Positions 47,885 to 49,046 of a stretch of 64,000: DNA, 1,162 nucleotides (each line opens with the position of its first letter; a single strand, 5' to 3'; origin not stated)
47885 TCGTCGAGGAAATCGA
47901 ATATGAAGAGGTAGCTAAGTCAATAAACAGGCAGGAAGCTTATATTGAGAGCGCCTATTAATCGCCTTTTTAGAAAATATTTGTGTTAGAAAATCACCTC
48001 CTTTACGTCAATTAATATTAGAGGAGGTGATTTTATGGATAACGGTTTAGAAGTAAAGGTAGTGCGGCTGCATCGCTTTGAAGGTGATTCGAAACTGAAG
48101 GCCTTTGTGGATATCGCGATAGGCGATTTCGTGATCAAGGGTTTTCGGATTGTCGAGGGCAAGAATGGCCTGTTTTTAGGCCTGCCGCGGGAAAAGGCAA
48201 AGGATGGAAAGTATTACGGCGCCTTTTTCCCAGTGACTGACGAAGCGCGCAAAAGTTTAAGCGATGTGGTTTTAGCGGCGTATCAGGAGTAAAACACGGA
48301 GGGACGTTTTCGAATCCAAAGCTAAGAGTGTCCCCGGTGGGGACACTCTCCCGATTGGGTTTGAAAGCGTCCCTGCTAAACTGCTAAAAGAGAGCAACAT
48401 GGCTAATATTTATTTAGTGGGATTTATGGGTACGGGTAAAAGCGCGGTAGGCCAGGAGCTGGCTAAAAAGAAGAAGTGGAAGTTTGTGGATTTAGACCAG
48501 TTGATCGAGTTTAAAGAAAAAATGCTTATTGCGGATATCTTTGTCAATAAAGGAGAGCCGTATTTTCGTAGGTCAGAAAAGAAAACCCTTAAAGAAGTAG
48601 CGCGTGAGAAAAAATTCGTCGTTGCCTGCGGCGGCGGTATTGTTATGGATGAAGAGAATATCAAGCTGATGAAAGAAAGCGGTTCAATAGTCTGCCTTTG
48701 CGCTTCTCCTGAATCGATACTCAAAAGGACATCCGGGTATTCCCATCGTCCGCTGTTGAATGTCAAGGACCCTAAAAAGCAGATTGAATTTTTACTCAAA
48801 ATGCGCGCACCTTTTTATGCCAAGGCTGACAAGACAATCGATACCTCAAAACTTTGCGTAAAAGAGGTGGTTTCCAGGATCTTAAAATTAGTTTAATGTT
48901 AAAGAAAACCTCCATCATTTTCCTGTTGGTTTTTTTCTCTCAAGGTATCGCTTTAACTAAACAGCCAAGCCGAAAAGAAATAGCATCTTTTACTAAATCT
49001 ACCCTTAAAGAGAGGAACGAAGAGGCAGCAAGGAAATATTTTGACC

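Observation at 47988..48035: spoVG Shine-Dalgarno locked in a 13-bp hairpin with a copy of the 16S rRNA 3' end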

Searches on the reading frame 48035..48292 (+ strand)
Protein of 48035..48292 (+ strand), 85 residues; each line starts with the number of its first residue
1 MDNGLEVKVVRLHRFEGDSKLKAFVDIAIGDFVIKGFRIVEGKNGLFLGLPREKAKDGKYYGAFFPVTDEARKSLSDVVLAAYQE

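Call 7: search_protein_families(library=pfam, proteins=[window:48035-48292:+], max_evalue=0.01)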
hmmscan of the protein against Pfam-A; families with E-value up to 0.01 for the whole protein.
window:48035-48292:+ (85 aa): 1 family
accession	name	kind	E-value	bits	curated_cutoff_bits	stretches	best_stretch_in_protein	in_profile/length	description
PF04026.17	SpoVG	-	1.4e-20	73.6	29.6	1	6-85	2-82/82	SpoVG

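Call 10: find_encoding_contigs(protein=window:48035-48289:+, flank=3000, max_places=10)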
Protein window:48035-48289:+ (85 aa): 3 contigs read that carry it; 2 places shown.
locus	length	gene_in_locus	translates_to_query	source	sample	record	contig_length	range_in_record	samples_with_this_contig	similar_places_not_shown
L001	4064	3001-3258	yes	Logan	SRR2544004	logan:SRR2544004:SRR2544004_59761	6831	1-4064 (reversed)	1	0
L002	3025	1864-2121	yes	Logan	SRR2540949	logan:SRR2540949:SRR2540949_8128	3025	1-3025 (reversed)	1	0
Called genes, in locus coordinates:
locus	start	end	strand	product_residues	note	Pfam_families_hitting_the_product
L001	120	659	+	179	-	PF12654:DUF3786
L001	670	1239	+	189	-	PF00565:SNase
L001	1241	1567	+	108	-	-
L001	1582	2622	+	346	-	PF01264:Chorismate_synt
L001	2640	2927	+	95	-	-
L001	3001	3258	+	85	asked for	PF04026:SpoVG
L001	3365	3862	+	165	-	PF01202:SKI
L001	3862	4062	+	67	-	?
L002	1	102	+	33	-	?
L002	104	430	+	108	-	-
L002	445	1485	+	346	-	PF01264:Chorismate_synt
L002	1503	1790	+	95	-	-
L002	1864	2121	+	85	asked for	PF04026:SpoVG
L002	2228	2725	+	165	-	PF01202:SKI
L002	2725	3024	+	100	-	?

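Call 11: find_homologous_proteins(query=window:48035-48289:+)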
Query window:48035-48289:+ (85 aa): 114 proteins with E <= 0.001 among 115 candidates.
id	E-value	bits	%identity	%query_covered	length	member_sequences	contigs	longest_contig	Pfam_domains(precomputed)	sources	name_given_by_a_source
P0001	1.8e-45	170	95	100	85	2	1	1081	PF04026.18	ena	-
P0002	8.3e-35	136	74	100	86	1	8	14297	PF04026.18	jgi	jgi:stage V sporulation protein G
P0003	4.4e-34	134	73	100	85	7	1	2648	PF04026.18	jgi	jgi:stage V sporulation protein G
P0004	5.5e-34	134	74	100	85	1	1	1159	PF04026.18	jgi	jgi:stage V sporulation protein G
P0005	6.0e-34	134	71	100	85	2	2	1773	PF04026.18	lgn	-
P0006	7.6e-34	133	69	100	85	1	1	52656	PF04026.18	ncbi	ncbi:MAG: SpoVG family protein [Candidatus Omnitrophota bacterium]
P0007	8.8e-34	133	71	100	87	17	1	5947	PF04026.18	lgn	-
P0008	1.2e-33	133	72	93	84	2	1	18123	PF04026.18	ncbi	ncbi:septation protein SpoVG family protein [Candidatus Omnitrophota bacterium]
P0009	1.2e-33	133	73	100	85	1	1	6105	PF04026.18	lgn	-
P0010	1.4e-33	132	75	94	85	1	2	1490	PF04026.18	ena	-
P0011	1.6e-33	132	72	100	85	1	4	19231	PF04026.18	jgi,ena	jgi:stage V sporulation protein G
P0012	2.1e-33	132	74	95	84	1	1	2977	PF04026.18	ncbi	-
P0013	2.4e-33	132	69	100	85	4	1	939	PF04026.18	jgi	-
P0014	3.0e-33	131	74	100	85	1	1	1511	PF04026.18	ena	-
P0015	4.6e-33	131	71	100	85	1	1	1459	PF04026.18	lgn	-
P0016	4.8e-33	131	69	100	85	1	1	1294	PF04026.18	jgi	jgi:stage V sporulation protein G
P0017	5.4e-33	131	69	100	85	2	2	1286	PF04026.18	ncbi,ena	-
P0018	5.8e-33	130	73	94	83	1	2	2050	PF04026.18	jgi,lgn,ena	-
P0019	7.5e-33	130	75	98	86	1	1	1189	PF04026.18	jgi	jgi:stage V sporulation protein G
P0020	7.5e-33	130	71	94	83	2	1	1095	PF04026.18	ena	-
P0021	7.7e-33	130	74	94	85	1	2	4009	PF04026.18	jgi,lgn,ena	-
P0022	1.2e-32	129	71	99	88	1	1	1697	PF04026.18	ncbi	-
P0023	1.4e-32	129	69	100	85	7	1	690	PF04026.18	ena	-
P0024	1.4e-32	129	71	100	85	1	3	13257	PF04026.18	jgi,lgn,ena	jgi:stage V sporulation protein G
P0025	1.4e-32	129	71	100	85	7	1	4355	PF04026.18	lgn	-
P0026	1.5e-32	129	73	94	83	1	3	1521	PF04026.18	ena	-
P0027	1.5e-32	129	69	100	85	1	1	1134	PF04026.18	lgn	-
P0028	1.6e-32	129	74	94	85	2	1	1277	PF04026.18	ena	-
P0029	2.7e-32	128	73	94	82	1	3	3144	PF04026.18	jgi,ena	-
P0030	2.8e-32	128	69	95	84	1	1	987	PF04026.18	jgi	-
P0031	3.0e-32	128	68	95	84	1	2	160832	PF04026.18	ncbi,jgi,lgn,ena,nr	ncbi:MAG: SpoVG family protein [Candidatus Omnitrophica bacterium]|nr:SpoVG family protein [Candidat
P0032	3.4e-32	128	70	96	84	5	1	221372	PF04026.18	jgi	-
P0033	3.6e-32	128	66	100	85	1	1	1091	PF04026.18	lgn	-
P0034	3.9e-32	128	68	95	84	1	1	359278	PF04026.18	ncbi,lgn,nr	ncbi:MAG: SpoVG family protein [Candidatus Omnitrophota bacterium]|nr:SpoVG family protein [Candidat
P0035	4.0e-32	128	66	100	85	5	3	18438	PF04026.18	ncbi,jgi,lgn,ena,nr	ncbi:MAG: SpoVG family protein [Candidatus Omnitrophica bacterium]|nr:SpoVG family protein [Candidat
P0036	4.1e-32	128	68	100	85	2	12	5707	PF04026.18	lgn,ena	-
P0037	5.4e-32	127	69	95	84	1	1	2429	PF04026.18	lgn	-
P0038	1.2e-31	126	68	100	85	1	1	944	PF04026.18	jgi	jgi:stage V sporulation protein G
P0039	1.2e-31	126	69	95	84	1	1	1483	PF04026.18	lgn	-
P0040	1.4e-31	126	67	100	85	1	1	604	PF04026.18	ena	-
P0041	1.5e-31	126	67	100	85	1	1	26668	PF04026.18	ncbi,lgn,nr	ncbi:MAG: SpoVG family protein [Candidatus Omnitrophica bacterium]|nr:SpoVG family protein [Candidat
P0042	1.8e-31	126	70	100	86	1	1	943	PF04026.18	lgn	-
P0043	2.0e-31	125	68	100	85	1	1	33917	PF04026.18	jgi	-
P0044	2.1e-31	125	74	94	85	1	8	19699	PF04026.18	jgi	jgi:stage V sporulation protein G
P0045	2.4e-31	125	70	100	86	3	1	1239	PF04026.18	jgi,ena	-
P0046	2.7e-31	125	71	94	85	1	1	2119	PF04026.18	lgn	-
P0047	3.2e-31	125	66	100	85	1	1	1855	PF04026.18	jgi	jgi:stage V sporulation protein G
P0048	6.2e-31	124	67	100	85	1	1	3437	PF04026.18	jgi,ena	-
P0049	6.3e-31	124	68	99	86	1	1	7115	PF04026.18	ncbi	-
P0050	8.7e-31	123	71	94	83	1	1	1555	PF04026.18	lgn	-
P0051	1.3e-30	123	66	100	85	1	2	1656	PF04026.18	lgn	-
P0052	2.0e-30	122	64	100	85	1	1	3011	PF04026.18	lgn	-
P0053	2.1e-30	122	70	93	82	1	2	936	PF04026.18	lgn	-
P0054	2.4e-30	122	69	94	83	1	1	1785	PF04026.18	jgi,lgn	jgi:stage V sporulation protein G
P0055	3.3e-30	122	67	100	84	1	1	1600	PF04026.18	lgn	-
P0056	3.8e-30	121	66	100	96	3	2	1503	PF04026.18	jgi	-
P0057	4.7e-30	121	66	93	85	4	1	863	PF04026.18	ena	-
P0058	5.3e-30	121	67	93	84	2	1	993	PF04026.18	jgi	jgi:stage V sporulation protein G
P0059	6.3e-30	121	69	92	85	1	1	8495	PF04026.18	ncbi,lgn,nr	ncbi:MAG: SpoVG family protein [Candidatus Omnitrophica bacterium]|nr:SpoVG family protein [Candidat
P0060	8.3e-30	120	65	100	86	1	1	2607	PF04026.18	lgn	-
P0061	8.7e-30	120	69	94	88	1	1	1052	PF04026.18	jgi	jgi:stage V sporulation protein G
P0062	9.3e-30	120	68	94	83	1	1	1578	PF04026.18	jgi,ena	-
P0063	1.2e-29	120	64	100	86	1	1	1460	PF04026.18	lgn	-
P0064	1.6e-29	119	72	89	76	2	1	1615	PF04026.18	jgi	jgi:stage V sporulation protein G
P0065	2.1e-29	119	63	100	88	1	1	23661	PF04026.18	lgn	-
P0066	2.7e-29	119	66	100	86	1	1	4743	PF04026.18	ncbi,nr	ncbi:MAG: SpoVG family protein [Candidatus Omnitrophica bacterium]|nr:SpoVG family protein [Candidat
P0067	5.3e-29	118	65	94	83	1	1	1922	PF04026.18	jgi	jgi:stage V sporulation protein G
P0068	6.5e-29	117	70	93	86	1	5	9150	PF04026.18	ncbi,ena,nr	ncbi:MAG TPA: septation protein SpoVG family protein [Candidatus Omnitrophota bacterium]|nr:septatio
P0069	7.8e-29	117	68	94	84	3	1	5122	PF04026.18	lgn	-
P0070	8.4e-29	117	69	94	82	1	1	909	PF04026.18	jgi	-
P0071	1.1e-28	117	66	94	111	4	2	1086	PF04026.18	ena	-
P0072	1.1e-28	117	63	93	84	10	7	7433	PF04026.18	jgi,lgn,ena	jgi:stage V sporulation protein G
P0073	1.2e-28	117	65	100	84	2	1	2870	PF04026.18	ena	-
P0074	1.3e-28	117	65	100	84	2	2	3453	PF04026.18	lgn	-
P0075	4.8e-28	115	62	99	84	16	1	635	PF04026.18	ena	-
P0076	6.9e-28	114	63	99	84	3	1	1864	PF04026.18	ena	-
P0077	7.1e-28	114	65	92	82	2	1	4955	PF04026.18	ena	-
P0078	1.2e-27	113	64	100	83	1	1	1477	PF04026.18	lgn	-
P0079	1.5e-27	113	62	100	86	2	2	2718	PF04026.18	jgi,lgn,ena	-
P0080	1.7e-27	113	62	93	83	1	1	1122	PF04026.18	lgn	-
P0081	2.6e-27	112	64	100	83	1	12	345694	PF04026.18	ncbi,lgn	-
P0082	3.2e-27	112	62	100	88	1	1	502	PF04026.18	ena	-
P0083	3.6e-27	112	65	100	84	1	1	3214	PF04026.18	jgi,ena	-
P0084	3.7e-27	112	61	94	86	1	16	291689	PF04026.18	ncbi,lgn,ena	ncbi:MAG: SpoVG family protein [Candidatus Omnitrophota bacterium]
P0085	8.8e-27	111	62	100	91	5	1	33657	PF04026.18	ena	-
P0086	1.0e-26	111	65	94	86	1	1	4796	PF04026.18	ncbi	-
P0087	8.2e-26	108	59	100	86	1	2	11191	PF04026.18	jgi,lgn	jgi:stage V sporulation protein G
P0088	4.5e-25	105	55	100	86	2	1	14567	PF04026.18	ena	-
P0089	4.8e-25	105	61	93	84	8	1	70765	PF04026.18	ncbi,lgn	-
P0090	5.7e-25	105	62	95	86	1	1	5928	PF04026.18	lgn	-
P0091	8.3e-25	104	55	100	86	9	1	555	PF04026.18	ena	-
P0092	9.0e-25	104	59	100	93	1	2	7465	PF04026.18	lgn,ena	-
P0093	1.1e-24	104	58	99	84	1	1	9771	PF04026.18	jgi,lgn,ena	-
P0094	1.1e-24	104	58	100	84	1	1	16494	PF04026.18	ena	-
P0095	1.7e-24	103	58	93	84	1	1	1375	PF04026.18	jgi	jgi:stage V sporulation protein G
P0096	1.9e-24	103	57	95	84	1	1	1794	PF04026.18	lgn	-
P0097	3.6e-24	102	58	96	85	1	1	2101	PF04026.18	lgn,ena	-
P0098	1.6e-23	100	54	93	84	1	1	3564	PF04026.18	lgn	-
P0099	1.6e-23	100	57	93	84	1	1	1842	PF04026.18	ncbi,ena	-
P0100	1.7e-23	100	58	93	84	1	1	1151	PF04026.18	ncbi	-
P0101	2.1e-23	100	53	100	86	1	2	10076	PF04026.18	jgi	jgi:stage V sporulation protein G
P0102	2.9e-23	100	55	100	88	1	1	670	PF04026.18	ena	-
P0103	2.9e-23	99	58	92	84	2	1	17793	PF04026.18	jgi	jgi:stage V sporulation protein G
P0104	4.3e-23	99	57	93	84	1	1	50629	PF04026.18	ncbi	ncbi:MAG: SpoVG family protein [Candidatus Omnitrophota bacterium]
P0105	4.3e-22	96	57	93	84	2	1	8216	PF04026.18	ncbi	-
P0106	7.9e-22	95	59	95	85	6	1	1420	PF04026.18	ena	-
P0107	7.9e-22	95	57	96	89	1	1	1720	PF04026.18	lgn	-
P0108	1.7e-21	94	57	95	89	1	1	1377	PF04026.18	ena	-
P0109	3.8e-21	93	61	82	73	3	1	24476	PF04026.18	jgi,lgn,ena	-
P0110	7.1e-21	92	56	100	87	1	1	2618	PF04026.18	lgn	-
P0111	4.2e-20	89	70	72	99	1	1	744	PF04026.18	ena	-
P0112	8.5e-20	88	55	95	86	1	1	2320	PF04026.18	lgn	-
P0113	7.3e-18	82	49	94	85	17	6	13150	PF04026.18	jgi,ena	-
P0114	5.8e-17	79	49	94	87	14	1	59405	PF04026.18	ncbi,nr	ncbi:MAG: septation protein SpoVG family protein [Candidatus Omnitrophota bacterium]|nr:septation pr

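Call 13: find_related_loci(query=A1, collection=genome_contigs, flank=2500)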
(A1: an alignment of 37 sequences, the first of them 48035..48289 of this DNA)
Query A1 (85 aa) in genome_contigs; peptide patterns used: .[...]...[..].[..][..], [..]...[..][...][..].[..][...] (x = any residue, [..] = any of these).
343 stretches matched a pattern; 263 encode a relative of the query (tblastn E <= 1e-3); the best 80 are kept; 80 distinct loci.
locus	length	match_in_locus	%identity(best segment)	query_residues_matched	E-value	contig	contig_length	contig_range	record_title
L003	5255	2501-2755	72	1-85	1e-40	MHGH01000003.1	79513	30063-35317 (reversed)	MAG: Omnitrophica WOR_2 bacterium RBG_13_41_10 RBG_13_scaffold_133, whole genome shotgun sequence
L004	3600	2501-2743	74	5-85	6e-40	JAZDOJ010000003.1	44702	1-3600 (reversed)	MAG: Candidatus Omnitrophota bacterium isolate MEGAHIT-group-0.767 k141_7473786, whole genome shotgun sequence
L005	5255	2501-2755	72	1-85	1e-39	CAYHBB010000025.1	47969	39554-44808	MAG TPA_asm: uncultured Planctomycetales bacterium isolate ERP119294_co2_534 genome assembly, contig: k141_770819, whole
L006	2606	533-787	67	1-85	5e-39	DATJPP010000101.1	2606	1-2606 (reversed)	MAG TPA_asm: Candidatus Margulisiibacteriota bacterium isolate SMAG_U14916 k141_1479079, whole genome shotgun sequence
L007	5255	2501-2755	69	1-85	7e-39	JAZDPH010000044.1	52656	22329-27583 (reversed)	MAG: Candidatus Omnitrophota bacterium isolate MEGAHIT-group-0.826 k141_14100881, whole genome shotgun sequence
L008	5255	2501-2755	67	1-85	6e-39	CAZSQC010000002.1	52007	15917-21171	MAG TPA_asm: uncultured Planctomycetales bacterium isolate SRP278252_co2_861 genome assembly, contig: NODE_1072_length_5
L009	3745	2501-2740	71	6-85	1e-38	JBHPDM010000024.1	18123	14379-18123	Candidatus Omnitrophota bacterium isolate SAG AM-311-A19 NODE_24_length_18123_cov_30.988433, whole genome shotgun sequen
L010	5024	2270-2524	66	1-85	3e-38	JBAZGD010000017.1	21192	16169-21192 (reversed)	MAG: Candidatus Omnitrophota bacterium isolate SO_2017_LW3_36 NODE_6546_length_21192_cov_2.348873_LW162_2017, whole geno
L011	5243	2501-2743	68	5-85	3e-38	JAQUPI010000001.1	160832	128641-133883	MAG: Candidatus Omnitrophota bacterium isolate STD1_220 NODE_163_length_160832_cov_4.317501_Sandtown_D1, whole genome sh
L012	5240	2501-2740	70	6-85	3e-38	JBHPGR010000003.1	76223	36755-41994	Candidatus Omnitrophota bacterium isolate SAG AM-311-N03 NODE_3_length_76223_cov_31.372689, whole genome shotgun sequenc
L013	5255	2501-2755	71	1-85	4e-38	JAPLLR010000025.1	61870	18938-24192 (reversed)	MAG: Candidatus Omnitrophota bacterium isolate LacPavin_0920_SED3_MAG_45_14 LacPavin_0920_SED3_scaffold_2885487, whole g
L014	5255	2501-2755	67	1-85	7e-38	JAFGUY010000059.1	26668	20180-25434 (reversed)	MAG: Candidatus Omnitrophota bacterium isolate ZodW_Metabat.114 k87_7866553, whole genome shotgun sequence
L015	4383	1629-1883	66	1-85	6e-38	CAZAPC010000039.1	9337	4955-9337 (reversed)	MAG TPA_asm: uncultured Planctomycetales bacterium isolate SRP098346_co1_103 genome assembly, contig: NODE_9687_length_9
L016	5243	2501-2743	70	4-84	1e-37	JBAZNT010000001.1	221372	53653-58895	MAG: Candidatus Omnitrophota bacterium isolate SO_2017_LW4_77 scaffold_167_c1_LW137-91_2017, whole genome shotgun sequen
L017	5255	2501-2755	65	1-85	2e-37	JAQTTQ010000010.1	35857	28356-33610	MAG: Candidatus Omnitrophota bacterium isolate STB_44 NODE_2473_length_35857_cov_8.230675_Sandtown_B, whole genome shotg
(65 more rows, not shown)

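Call 56: search_protein_families(library=ncbifam, proteins=[window:48035-48289:+], max_evalue=0.001)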
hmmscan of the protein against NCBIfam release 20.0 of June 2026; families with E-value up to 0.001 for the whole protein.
window:48035-48289:+ (85 aa): 1 family
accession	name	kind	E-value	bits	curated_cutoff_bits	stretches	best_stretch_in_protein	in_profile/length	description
NF009749.0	PRK13259.1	equivalog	3.8e-17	62.1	108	1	6-85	2-82/96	septation regulator SpoVG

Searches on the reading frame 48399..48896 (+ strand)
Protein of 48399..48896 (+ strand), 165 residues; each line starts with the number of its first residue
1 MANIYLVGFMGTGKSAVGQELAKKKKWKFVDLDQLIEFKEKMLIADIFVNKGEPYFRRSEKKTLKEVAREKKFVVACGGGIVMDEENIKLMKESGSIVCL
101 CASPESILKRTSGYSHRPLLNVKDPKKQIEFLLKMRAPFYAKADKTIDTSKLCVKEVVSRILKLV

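Call 7: search_protein_families(library=pfam, proteins=[window:48399-48896:+], max_evalue=0.01)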
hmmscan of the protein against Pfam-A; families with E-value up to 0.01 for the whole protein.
window:48399-48896:+ (165 aa): 4 families
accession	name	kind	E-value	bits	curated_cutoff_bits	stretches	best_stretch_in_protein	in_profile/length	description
PF01202.28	SKI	-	1.3e-45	155.8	22.1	1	10-163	1-156/159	Shikimate kinase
PF13238.12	AAA_18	-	0.00028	21.8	29.4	1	4-112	1-109/128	AAA domain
PF02224.24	Cytidylate_kin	-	0.00036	20.8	26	0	8-32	5-29/211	Cytidylate kinase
PF13671.12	AAA_33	-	0.0025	18.6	27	1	4-74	2-73/143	AAA domain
